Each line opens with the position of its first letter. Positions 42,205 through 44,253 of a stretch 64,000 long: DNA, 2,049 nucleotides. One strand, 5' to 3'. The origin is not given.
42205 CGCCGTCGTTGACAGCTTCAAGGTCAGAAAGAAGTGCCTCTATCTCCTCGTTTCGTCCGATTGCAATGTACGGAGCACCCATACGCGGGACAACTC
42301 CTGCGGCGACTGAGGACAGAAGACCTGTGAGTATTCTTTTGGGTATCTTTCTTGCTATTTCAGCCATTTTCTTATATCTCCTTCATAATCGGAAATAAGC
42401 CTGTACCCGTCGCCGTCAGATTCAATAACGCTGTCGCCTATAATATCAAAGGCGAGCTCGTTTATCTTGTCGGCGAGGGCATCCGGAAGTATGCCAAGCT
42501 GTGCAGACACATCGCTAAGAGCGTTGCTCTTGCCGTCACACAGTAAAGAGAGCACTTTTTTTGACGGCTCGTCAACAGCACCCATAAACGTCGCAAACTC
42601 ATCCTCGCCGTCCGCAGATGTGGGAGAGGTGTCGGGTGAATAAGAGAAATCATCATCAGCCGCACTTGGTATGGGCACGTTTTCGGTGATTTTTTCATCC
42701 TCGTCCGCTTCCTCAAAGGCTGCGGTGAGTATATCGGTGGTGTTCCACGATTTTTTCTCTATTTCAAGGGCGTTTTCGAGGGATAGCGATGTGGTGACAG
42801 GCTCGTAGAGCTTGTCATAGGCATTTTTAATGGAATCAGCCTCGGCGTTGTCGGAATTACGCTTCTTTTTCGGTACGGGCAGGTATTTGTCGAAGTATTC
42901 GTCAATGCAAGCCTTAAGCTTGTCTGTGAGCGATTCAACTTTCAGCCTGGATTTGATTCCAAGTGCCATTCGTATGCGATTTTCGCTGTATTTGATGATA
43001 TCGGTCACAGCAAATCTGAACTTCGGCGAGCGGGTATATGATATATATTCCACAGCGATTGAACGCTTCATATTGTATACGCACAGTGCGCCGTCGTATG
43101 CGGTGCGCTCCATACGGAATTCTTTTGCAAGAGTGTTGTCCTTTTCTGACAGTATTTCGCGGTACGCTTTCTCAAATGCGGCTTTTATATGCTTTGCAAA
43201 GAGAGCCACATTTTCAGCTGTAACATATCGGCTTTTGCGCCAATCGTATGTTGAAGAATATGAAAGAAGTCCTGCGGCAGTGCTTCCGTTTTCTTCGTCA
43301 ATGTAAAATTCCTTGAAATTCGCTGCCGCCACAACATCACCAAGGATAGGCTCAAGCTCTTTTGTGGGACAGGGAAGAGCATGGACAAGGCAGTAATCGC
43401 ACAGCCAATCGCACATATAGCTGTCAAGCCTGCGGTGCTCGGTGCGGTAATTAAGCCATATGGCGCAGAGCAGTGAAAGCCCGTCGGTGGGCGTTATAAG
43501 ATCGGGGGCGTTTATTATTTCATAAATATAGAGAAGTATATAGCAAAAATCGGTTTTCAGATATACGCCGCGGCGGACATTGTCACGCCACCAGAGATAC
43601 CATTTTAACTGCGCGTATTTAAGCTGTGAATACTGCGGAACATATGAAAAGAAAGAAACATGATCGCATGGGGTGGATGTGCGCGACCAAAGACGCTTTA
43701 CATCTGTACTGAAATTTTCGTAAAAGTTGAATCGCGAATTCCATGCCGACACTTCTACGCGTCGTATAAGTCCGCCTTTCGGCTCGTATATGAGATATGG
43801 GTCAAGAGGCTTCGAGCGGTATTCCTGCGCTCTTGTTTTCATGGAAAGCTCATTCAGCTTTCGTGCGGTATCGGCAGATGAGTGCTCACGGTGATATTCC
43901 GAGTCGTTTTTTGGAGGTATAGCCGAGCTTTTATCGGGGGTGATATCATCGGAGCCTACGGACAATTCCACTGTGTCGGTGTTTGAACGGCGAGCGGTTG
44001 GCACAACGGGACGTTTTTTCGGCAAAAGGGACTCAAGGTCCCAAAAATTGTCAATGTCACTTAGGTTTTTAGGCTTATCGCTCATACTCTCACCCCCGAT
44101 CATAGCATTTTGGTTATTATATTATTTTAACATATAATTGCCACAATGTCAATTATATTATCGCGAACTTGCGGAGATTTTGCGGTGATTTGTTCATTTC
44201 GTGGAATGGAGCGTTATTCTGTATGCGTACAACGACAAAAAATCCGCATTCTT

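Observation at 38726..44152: TerB_N/TerB_C protein + DUF2791-like ATPase + Lhr-like helicase: a Shango-type (SngABC) three-gene module of unknown mechanism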

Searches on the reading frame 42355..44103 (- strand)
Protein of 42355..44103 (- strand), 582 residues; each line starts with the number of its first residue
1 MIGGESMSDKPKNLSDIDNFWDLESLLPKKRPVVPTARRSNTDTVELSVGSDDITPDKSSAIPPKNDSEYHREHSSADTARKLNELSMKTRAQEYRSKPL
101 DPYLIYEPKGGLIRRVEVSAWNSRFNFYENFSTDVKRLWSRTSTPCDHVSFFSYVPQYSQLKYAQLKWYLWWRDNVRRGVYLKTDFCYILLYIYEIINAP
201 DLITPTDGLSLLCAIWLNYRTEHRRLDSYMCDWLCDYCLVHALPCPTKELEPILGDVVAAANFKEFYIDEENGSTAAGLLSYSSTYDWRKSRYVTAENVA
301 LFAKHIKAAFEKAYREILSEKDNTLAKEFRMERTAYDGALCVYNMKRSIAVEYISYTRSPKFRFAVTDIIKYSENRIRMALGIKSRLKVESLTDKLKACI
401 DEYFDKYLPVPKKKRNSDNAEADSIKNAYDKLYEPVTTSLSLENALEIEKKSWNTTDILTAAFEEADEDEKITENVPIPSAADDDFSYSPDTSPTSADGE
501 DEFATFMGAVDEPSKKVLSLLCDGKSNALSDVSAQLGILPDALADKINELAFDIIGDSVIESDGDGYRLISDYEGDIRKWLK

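Call 3: search_protein_families(library=pfam, proteins=[window:42355-44103:-], max_evalue=0.01)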
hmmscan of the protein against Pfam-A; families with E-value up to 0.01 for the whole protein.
window:42355-44103:- (582 aa): 2 families
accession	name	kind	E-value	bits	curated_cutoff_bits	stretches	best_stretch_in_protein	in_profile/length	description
PF13208.11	TerB_N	-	3.5e-17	63.3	25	1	145-244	46-138/207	TerB N-terminal domain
PF15615.11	TerB_C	-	2.4e-12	47.7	26.3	1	448-577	27-147/148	TerB-C domain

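Call 4: search_protein_families(library=padloc, proteins=[window:42355-44103:-], max_evalue=0.01)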
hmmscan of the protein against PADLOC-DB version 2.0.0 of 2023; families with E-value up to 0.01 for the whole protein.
window:42355-44103:- (582 aa): 1 family
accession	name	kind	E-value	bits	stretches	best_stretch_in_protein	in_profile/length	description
PDLC03958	SngA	-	2.4e-50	170.6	1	111-581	81-527/528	-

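Call 5: search_protein_families(library=ncbifam, proteins=[window:42355-44103:-], max_evalue=0.01)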
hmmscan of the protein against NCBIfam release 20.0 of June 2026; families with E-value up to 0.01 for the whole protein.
window:42355-44103:- (582 aa): 0 families

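Call 20: search_solved_structures(query=window:42355-44103:-, max_evalue=1)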
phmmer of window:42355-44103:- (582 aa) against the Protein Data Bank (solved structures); distinct sequences matched with E-value up to 1: 0.

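Call 23: find_homologous_proteins(query=window:42355-44103:-, max_evalue=0.00001)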
Query window:42355-44103:- (582 aa): 480 proteins with E <= 0.00001 among 8000 candidates; the best 120 are listed.
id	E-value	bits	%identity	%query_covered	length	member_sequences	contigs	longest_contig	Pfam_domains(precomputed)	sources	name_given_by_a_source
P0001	0.0e+0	1330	100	100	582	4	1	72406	PF13208.12,PF15615.12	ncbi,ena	-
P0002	2.9e-276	936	71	99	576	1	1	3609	PF13208.12,PF15615.12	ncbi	-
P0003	2.3e-274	929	70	99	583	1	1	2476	PF13208.12,PF15615.12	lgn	-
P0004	4.6e-271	919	69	99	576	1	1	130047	PF13208.12,PF15615.12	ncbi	-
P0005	3.9e-270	915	70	99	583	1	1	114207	PF13208.12,PF15615.12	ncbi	-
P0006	5.1e-264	895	70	96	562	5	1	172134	PF13208.12,PF15615.12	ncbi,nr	ncbi:MAG: TerB N-terminal domain-containing protein [Clostridia bacterium]|nr:TerB N-terminal domain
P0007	8.6e-251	852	65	99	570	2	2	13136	PF13208.12,PF15615.12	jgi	-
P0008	7.0e-249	845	64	99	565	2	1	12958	PF13208.12,PF15615.12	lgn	-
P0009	1.0e-248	845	64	99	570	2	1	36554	PF13208.12,PF15615.12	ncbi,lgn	-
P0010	1.2e-247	841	64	99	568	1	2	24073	PF13208.12,PF15615.12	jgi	-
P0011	2.2e-247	840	64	99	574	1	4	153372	PF13208.12,PF15615.12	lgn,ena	-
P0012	1.1e-246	838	63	99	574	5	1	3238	PF13208.12,PF15615.12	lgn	-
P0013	6.4e-246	836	64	99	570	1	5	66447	PF13208.12,PF15615.12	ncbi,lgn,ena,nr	ncbi:MAG: TerB N-terminal domain-containing protein [Clostridia bacterium]|nr:TerB N-terminal domain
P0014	3.8e-245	833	62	99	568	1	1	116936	PF13208.12,PF15615.12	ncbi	-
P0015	5.2e-245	833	63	99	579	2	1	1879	PF13208.12,PF15615.12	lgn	-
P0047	3.3e-195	668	53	99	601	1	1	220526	PF13208.12,PF15615.12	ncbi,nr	ncbi:MAG: hypothetical protein HFE63_00770 [Clostridiales bacterium]|nr:hypothetical protein [Clostr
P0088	1.3e-109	386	36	96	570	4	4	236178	PF13208.12,PF15615.12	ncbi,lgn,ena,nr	ncbi:MAG: TerB N-terminal domain-containing protein [Clostridia bacterium]|nr:TerB N-terminal domain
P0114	1.2e-103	366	38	97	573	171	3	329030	PF13208.12,PF15615.12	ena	-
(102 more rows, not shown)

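Call 47: find_encoding_contigs(protein=P0088, flank=10000, max_places=4)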
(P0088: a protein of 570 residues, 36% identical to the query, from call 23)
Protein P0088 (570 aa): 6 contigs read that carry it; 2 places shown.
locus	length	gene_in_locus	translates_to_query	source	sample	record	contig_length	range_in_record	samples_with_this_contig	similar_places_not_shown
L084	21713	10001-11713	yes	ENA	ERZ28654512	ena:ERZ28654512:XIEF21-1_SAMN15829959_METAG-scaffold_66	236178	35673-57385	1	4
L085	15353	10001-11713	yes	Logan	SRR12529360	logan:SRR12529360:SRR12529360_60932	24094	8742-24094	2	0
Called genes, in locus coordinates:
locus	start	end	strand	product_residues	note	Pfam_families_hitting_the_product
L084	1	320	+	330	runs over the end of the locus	PF12708:Pect-lyase_RHGA_epim (weak)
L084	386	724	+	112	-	-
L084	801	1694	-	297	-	PF02463:SMC_N (faint), PF13476:AAA_23 (faint), PF00005:ABC_tran (weak), PF13304:AAA_21, PF13175:AAA_15 (weak)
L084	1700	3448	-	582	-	PF13229:Beta_helix (faint), PF23764:Beta-barrel_GLAA-B_II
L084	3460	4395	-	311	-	PF00892:EamA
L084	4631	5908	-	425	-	-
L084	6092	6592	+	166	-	PF04542:Sigma70_r2, PF08281:Sigma70_r4_2, PF04545:Sigma70_r4 (weak)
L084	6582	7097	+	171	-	PF13490:zf-HC2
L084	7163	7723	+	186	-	PF04542:Sigma70_r2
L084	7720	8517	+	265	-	-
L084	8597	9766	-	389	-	PF27117:FliB_C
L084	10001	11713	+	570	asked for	PF13208:TerB_N, PF15615:TerB_C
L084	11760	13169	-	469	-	PF01943:Polysacc_synt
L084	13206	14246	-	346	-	PF01408:GFO_IDH_MocA, PF02894:GFO_IDH_MocA_C (weak), PF22725:GFO_IDH_MocA_C3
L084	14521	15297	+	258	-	PF00106:adh_short, PF13561:adh_short_C2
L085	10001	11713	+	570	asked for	PF13208:TerB_N, PF15615:TerB_C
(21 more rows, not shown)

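Call 48: find_encoding_contigs(protein=P0005, flank=10000, max_places=3)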
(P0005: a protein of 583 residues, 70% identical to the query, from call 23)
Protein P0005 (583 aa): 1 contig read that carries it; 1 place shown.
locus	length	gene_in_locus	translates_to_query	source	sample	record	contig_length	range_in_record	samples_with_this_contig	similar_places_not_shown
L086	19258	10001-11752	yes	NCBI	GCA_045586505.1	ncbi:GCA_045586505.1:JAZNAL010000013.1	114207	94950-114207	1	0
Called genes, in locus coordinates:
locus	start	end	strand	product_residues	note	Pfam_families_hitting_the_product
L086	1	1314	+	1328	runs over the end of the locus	PF00395:SLH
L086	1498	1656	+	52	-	-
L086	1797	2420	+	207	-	-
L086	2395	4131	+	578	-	-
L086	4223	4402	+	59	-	-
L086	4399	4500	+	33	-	-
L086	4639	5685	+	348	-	PF02661:Fic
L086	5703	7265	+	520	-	PF04851:ResIII, PF04471:Mrr_cat (faint)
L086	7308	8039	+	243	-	-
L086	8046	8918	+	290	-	-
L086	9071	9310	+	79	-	-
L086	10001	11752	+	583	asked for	PF13208:TerB_N, PF15615:TerB_C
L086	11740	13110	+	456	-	PF10923:BrxC_BrxD, PF13191:AAA_16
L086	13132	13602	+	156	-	PF04073:tRNA_edit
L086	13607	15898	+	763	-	PF04851:ResIII (weak), PF00270:DEAD, PF00271:Helicase_C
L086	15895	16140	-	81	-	-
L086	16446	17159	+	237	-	PF01261:AP_endonuc_2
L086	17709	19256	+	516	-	?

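Call 49: find_encoding_contigs(protein=P0011, flank=10000, max_places=3)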
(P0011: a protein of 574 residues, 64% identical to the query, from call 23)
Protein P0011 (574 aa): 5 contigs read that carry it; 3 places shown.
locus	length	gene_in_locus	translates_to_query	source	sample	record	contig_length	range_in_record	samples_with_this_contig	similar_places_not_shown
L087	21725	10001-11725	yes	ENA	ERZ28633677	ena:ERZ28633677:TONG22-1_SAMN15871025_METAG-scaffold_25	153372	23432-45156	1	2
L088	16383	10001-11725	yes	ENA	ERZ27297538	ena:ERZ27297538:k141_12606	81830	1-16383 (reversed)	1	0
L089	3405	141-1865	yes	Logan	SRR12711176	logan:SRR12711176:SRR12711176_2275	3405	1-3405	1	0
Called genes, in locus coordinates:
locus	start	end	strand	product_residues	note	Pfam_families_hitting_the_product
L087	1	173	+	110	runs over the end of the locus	PF02481:DNA_processg_A (faint), PF10686:YAcAr (faint), PF12694:cpYpsA (faint)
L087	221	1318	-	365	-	-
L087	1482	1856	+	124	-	PF02033:RBFA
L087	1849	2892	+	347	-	PF01368:DHH, PF02272:DHHA1 (weak)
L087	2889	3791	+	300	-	PF01509:TruB_N, PF16198:TruB_C_2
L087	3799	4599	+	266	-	PF02578:Cu-oxidase_4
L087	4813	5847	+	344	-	PF00005:ABC_tran, PF13304:AAA_21 (faint)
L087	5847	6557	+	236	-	PF12679:ABC2_membrane_2, PF12698:ABC2_membrane_3 (weak)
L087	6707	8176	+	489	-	PF23357:DUF7088 (weak)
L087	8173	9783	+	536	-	PF14238:DUF4340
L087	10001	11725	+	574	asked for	PF13208:TerB_N, PF15615:TerB_C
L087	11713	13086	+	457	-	PF10923:BrxC_BrxD, PF13191:AAA_16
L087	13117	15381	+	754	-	PF04851:ResIII (weak), PF00270:DEAD, PF00271:Helicase_C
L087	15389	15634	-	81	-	-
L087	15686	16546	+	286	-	PF01261:AP_endonuc_2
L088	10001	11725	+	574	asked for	PF13208:TerB_N, PF15615:TerB_C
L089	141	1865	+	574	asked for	PF13208:TerB_N, PF15615:TerB_C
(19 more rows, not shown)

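Call 50: find_encoding_contigs(protein=P0047, flank=10000, max_places=3)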
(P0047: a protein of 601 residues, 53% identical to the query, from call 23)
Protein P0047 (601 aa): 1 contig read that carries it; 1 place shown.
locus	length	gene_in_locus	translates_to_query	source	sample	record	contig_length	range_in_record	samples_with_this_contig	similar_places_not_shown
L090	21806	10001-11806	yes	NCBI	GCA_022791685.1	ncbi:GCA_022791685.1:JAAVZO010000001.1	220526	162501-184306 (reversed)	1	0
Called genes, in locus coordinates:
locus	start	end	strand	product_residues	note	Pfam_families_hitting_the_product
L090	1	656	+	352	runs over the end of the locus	PF21948:LplA-B_cat, PF03099:BPL_LplA_LipB (weak), PF10437:Lip_prot_lig_C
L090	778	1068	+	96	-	PF01371:Trp_repressor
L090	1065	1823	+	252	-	PF01209:Ubie_methyltran, PF13489:Methyltransf_23, PF05175:MTS (weak), PF05401:NodS (weak), PF13847:Methyltransf_31, PF08241:Methyltransf_11, PF08242:Methyltransf_12, PF13649:Methyltransf_25, +1 more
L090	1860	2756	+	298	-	PF01430:HSP33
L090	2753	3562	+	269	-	PF01261:AP_endonuc_2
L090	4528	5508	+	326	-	PF01381:HTH_3, PF04545:Sigma70_r4 (faint), PF12844:HTH_19, PF13560:HTH_31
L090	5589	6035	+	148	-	PF12844:HTH_19 (weak), PF13560:HTH_31 (faint), PF01381:HTH_3, PF12674:Zn_ribbon_2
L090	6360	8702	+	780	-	PF03477:ATP-cone, PF13597:NRDD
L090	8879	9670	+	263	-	PF06452:CBM9_1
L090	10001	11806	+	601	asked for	PF13208:TerB_N, PF15615:TerB_C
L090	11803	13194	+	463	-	PF10923:BrxC_BrxD, PF13191:AAA_16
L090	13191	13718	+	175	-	PF00583:Acetyltransf_1, PF13673:Acetyltransf_10 (weak), PF13508:Acetyltransf_7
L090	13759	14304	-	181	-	PF11193:DUF2812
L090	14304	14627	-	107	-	PF03551:PadR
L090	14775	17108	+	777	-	PF04851:ResIII (weak), PF00270:DEAD, PF00271:Helicase_C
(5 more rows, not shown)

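Call 51: find_encoding_contigs(protein=P0114, flank=10000, max_places=3)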
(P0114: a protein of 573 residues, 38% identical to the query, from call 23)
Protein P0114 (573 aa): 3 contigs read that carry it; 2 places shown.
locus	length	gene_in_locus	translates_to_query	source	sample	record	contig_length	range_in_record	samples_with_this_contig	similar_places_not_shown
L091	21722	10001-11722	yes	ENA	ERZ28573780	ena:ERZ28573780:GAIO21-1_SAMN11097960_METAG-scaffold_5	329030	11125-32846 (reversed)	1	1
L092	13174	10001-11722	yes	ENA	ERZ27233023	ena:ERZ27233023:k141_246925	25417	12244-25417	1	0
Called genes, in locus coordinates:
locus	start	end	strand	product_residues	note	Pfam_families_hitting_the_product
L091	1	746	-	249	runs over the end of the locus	PF03009:GDPD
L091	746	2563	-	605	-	PF00890:FAD_binding_2 (weak), PF01134:GIDA (weak), PF01266:DAO (weak), PF07992:Pyr_redox_2 (weak), PF12831:FAD_oxidored, PF13450:NAD_binding_8 (weak)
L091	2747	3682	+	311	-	PF00165:HTH_AraC (weak), PF12833:HTH_18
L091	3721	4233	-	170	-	PF07931:CPT (weak)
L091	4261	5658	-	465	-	PF18073:Zn_ribbon_LapB, PF13481:AAA_25, PF03796:DnaB_C (weak), PF06745:ATPase, PF23442:DUF7125, PF00004:AAA (weak), PF13401:AAA_22 (weak), PF13541:ChlI (weak)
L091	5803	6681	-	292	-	PF01520:Amidase_3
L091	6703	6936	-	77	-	PF00550:PP-binding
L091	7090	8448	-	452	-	PF00768:Peptidase_S11, PF13354:Beta-lactamase2, PF07943:PBP5_C (weak)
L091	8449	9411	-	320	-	PF06574:FAD_syn, PF01687:Flavokinase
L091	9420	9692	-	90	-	PF06135:IreB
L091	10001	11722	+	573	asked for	PF13208:TerB_N, PF15615:TerB_C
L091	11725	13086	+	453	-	PF10923:BrxC_BrxD, PF13191:AAA_16 (weak)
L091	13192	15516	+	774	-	PF04851:ResIII (weak), PF00270:DEAD, PF00271:Helicase_C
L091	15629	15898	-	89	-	-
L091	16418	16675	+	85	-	-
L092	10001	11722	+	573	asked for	PF13208:TerB_N, PF15615:TerB_C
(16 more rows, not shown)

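Call 53: predict_structure(alignment_id=A1)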
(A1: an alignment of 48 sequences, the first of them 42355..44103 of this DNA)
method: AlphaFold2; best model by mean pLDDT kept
length: 582 residues; sequences in the alignment: 48
mean_pLDDT: 80.0   pTM: 0.56
mean pLDDT of the five models: 80.0, 79.3, 78.4, 78.1, 77.4
residues with pLDDT >= 90: 303; 70-90: 123; 50-70: 65; < 50: 91
segments of 3 or more residues with pLDDT < 50: 1-8, 34-74, 415-427, 466-492
pLDDT, mean of each block of 10 residues (from residue 1): 45 66 63 49 43 38 43 62 77 68 90 92 82 93 96 93 97 97 97 95 96 97 94 96 93 90 88 76 87 92 94 86 74 91 92 88 91 94 88 91 94 56 48 54 76 81 54 38 40 56 94 96 95 95 97 95 93 95 90
secondary structure, 60 per line:
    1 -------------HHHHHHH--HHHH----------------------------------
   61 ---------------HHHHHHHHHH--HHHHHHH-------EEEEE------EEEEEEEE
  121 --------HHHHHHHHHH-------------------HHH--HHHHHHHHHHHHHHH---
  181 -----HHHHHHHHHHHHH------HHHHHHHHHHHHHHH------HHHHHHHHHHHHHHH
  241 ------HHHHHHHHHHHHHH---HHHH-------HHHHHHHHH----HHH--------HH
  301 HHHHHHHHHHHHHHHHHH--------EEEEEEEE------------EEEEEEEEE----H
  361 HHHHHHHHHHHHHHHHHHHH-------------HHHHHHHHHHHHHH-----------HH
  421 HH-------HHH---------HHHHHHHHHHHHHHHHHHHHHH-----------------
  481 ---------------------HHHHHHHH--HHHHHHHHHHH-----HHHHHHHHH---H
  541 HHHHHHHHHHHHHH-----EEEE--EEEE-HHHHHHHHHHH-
elements in order: H14-20 H23-26 H76-85 H88-94 E102-106 E113-120 H129-138 H163-177 H186-198 H205-219 H226-240 H247-260 H264-267 H275-283 H299-318 E327-334 E347-355 H360-380 H394-407 H419-422 H442-463 H502-509 H512-522 H528-536 H540-554 E560-563 E566-569 H571-581

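Call 55: find_related_loci(query=A1, collection=metagenome_contigs, flank=10000)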
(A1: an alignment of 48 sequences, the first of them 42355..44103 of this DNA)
Query A1 (582 aa) in metagenome_contigs; peptide patterns used: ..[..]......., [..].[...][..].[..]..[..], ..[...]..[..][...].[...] (x = any residue, [..] = any of these).
283 stretches matched a pattern; 131 encode a relative of the query (tblastn E <= 1e-3); the best 80 are kept; 80 distinct loci.
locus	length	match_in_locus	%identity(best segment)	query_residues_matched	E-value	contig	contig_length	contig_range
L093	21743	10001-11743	53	25-582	0e+0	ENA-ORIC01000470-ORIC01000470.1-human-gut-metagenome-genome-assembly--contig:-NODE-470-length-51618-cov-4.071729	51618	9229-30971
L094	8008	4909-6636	52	25-582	0e+0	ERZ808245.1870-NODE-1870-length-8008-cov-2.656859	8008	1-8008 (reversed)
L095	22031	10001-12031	48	3-582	0e+0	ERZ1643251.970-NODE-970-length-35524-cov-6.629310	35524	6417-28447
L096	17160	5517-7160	37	20-582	2e-110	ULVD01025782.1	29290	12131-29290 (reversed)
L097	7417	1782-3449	36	3-582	8e-110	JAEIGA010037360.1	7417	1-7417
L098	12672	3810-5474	37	3-582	3e-109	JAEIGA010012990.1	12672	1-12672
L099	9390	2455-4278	34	14-582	1e-108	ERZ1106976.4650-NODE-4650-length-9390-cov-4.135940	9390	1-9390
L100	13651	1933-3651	36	8-573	1e-108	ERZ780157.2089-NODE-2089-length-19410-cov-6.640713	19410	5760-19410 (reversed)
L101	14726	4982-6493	38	16-579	1e-107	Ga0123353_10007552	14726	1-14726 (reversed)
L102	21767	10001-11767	35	3-577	2e-105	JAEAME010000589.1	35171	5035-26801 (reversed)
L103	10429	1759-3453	35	16-573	1e-104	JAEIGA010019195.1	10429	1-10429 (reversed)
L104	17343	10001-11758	36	3-582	3e-104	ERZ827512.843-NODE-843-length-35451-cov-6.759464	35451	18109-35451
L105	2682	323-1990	36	3-578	2e-107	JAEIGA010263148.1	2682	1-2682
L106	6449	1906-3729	35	1-577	6e-103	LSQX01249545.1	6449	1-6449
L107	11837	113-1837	36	3-578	3e-102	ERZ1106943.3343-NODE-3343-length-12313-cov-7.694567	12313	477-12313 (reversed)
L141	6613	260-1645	38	106-577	5e-89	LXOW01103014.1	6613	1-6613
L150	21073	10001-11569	31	3-576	8e-83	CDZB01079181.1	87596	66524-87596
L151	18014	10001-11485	33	106-574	2e-82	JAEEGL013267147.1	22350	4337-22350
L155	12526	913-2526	31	3-577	5e-82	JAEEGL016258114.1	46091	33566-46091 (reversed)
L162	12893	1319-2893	31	18-577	1e-80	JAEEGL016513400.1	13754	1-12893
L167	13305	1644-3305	32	3-577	3e-79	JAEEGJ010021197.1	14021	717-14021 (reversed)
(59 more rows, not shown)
